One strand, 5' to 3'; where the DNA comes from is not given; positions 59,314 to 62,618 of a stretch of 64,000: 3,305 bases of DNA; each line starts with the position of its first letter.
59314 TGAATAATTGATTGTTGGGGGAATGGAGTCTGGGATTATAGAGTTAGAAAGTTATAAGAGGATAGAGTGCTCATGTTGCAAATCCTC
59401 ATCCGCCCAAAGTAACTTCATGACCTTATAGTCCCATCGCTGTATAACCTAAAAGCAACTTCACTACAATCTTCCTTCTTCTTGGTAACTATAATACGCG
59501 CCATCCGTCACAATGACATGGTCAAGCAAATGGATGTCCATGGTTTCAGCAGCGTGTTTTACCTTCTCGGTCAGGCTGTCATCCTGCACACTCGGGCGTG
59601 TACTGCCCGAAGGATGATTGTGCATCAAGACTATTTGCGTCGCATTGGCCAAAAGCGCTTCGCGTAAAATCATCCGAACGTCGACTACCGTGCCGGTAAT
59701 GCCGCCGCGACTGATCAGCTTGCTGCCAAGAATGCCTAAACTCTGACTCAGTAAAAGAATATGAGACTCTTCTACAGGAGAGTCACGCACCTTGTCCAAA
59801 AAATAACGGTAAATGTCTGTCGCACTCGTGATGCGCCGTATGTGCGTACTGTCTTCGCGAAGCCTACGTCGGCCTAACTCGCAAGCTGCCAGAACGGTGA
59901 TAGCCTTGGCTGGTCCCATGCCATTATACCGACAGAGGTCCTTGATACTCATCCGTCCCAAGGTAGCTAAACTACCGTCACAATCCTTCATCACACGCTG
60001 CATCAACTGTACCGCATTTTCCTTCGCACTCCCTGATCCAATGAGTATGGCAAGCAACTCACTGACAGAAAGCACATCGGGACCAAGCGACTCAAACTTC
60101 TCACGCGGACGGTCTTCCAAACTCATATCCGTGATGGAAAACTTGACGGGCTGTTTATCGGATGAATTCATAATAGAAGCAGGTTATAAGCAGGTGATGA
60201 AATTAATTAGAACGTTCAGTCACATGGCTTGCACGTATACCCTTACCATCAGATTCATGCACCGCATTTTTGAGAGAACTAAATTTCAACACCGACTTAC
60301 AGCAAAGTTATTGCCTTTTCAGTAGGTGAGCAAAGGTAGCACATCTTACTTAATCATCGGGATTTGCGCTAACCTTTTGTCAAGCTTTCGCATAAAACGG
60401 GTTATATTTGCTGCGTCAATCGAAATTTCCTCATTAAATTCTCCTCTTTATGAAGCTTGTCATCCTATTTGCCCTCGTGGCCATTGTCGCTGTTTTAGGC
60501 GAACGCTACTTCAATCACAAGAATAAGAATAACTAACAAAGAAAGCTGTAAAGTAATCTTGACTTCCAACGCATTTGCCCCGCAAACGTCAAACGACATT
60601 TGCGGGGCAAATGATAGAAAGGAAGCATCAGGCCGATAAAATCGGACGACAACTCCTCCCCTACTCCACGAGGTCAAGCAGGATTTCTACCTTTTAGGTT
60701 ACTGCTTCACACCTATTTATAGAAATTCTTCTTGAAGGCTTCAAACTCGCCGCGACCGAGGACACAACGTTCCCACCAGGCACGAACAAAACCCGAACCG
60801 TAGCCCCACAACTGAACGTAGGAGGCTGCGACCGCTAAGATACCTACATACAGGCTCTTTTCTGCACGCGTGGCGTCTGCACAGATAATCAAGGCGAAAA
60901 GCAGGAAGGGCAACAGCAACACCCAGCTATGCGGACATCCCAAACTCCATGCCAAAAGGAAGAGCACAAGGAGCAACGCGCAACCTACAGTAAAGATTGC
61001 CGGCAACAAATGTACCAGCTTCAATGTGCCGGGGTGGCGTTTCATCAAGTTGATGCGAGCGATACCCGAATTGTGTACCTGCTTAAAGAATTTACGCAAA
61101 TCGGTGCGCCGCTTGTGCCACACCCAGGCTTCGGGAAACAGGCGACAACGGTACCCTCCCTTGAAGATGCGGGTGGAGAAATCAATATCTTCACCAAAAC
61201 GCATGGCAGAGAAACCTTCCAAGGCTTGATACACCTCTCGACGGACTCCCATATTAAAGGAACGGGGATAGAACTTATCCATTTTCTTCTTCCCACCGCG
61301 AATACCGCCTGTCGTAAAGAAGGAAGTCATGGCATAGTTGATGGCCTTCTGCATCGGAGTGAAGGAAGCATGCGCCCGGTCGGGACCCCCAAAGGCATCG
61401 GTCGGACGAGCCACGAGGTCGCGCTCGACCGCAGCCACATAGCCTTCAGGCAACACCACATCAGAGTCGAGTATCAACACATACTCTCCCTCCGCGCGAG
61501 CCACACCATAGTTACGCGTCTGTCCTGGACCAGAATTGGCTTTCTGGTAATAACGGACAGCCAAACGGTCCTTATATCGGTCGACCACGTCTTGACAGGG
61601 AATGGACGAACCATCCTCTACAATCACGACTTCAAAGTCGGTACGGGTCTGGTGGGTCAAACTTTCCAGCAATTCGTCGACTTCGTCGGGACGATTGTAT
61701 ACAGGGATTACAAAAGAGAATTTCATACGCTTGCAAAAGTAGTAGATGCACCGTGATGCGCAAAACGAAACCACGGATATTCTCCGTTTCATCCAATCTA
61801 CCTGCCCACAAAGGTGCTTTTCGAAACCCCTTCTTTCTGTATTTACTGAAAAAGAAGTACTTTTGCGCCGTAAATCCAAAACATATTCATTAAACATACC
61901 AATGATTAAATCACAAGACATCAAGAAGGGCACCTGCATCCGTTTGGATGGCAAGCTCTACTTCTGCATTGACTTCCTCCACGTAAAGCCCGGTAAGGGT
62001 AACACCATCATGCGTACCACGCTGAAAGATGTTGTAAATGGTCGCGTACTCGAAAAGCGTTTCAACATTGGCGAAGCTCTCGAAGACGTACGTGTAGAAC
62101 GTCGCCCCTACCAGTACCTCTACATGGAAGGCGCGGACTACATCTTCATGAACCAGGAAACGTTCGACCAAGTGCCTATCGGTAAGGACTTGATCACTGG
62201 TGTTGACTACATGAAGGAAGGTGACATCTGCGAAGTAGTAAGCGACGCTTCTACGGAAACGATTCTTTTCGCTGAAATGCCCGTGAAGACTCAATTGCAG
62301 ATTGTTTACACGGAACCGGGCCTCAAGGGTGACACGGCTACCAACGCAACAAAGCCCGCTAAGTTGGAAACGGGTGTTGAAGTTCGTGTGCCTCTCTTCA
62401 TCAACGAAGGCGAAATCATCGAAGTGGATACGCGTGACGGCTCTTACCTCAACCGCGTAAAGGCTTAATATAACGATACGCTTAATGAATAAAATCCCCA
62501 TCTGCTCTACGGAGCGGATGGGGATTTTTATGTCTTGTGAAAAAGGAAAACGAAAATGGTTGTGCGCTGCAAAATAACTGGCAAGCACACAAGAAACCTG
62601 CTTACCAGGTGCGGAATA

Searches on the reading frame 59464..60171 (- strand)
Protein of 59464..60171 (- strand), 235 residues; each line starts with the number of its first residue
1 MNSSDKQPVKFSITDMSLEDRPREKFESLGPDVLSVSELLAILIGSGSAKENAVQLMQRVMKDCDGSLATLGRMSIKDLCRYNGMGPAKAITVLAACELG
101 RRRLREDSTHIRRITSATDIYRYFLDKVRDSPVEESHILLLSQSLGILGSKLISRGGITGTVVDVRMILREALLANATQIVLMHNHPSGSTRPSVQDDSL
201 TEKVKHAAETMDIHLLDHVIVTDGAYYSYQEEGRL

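Call 63: find_encoding_contigs(protein=window:59464-60171:-, flank=5000, max_places=10)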
Protein window:59464-60171:- (235 aa): 24 contigs read that carry it; 10 places shown.
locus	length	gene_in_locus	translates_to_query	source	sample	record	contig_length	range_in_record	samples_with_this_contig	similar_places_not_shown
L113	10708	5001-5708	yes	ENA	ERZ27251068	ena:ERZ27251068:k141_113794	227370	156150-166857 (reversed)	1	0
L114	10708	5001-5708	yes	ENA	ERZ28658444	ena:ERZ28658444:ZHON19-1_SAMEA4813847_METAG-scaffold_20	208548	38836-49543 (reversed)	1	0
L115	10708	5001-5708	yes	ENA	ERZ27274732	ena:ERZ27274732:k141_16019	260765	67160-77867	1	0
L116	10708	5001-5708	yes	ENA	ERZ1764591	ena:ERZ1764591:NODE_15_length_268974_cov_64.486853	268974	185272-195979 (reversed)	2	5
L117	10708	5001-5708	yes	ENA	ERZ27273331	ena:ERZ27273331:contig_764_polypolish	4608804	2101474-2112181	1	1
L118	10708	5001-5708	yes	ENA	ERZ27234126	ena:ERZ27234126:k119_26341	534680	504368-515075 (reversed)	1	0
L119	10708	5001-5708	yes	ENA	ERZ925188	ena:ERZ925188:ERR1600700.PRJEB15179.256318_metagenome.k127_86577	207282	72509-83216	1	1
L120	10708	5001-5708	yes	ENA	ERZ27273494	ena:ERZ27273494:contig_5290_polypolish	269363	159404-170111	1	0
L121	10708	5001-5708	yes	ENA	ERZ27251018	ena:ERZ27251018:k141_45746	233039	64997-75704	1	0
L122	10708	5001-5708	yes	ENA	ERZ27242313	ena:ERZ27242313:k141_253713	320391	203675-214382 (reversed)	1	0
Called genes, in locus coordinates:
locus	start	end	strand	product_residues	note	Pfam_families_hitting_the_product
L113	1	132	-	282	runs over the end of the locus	PF00809:Pterin_bind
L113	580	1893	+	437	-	PF01225:Mur_ligase (weak), PF08245:Mur_ligase_M, PF02875:Mur_ligase_C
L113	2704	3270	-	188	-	PF08207:EFP_N, PF01132:EFP, PF09285:Elong-fact-P_C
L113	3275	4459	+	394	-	PF00535:Glycos_transf_2, PF10111:Glyco_tranf_2_2, PF13641:Glyco_tranf_2_3, PF13632:Glyco_trans_2_3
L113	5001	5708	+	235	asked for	PF20582:UPF0758_N, PF04002:RadC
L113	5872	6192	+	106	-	PF01883:FeS_assembly_P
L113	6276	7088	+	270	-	PF12850:Metallophos_2 (faint)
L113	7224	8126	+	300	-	PF01963:TraB_PrgY_gumN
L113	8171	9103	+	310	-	PF00005:ABC_tran, PF13304:AAA_21, PF13732:DrrA1-3_C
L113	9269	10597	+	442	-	PF12698:ABC2_membrane_3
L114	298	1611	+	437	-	PF01225:Mur_ligase (weak), PF08245:Mur_ligase_M, PF02875:Mur_ligase_C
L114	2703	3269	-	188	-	PF08207:EFP_N, PF01132:EFP, PF09285:Elong-fact-P_C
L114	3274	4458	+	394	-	PF00535:Glycos_transf_2, PF10111:Glyco_tranf_2_2, PF13641:Glyco_tranf_2_3, PF13632:Glyco_trans_2_3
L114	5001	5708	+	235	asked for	PF20582:UPF0758_N, PF04002:RadC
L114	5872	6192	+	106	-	PF01883:FeS_assembly_P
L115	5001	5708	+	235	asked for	PF20582:UPF0758_N, PF04002:RadC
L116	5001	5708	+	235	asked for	PF20582:UPF0758_N, PF04002:RadC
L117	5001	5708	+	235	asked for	PF20582:UPF0758_N, PF04002:RadC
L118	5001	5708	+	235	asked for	PF20582:UPF0758_N, PF04002:RadC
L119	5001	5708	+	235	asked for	PF20582:UPF0758_N, PF04002:RadC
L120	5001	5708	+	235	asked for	PF20582:UPF0758_N, PF04002:RadC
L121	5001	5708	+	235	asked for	PF20582:UPF0758_N, PF04002:RadC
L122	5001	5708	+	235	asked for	PF20582:UPF0758_N, PF04002:RadC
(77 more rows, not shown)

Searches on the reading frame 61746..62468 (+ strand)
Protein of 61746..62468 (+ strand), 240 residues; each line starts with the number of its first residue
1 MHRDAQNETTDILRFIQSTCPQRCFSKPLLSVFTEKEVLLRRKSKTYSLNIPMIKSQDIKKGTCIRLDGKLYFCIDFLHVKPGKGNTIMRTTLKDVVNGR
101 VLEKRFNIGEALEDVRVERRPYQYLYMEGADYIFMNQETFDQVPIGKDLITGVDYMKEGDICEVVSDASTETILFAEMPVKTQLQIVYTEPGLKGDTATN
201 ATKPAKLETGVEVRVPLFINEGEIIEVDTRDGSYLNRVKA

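Call 31: find_encoding_contigs(protein=window:61746-62468:+, flank=3000, max_places=10)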
Protein window:61746-62468:+ (240 aa): no gene with exactly this product is on record in the collection.
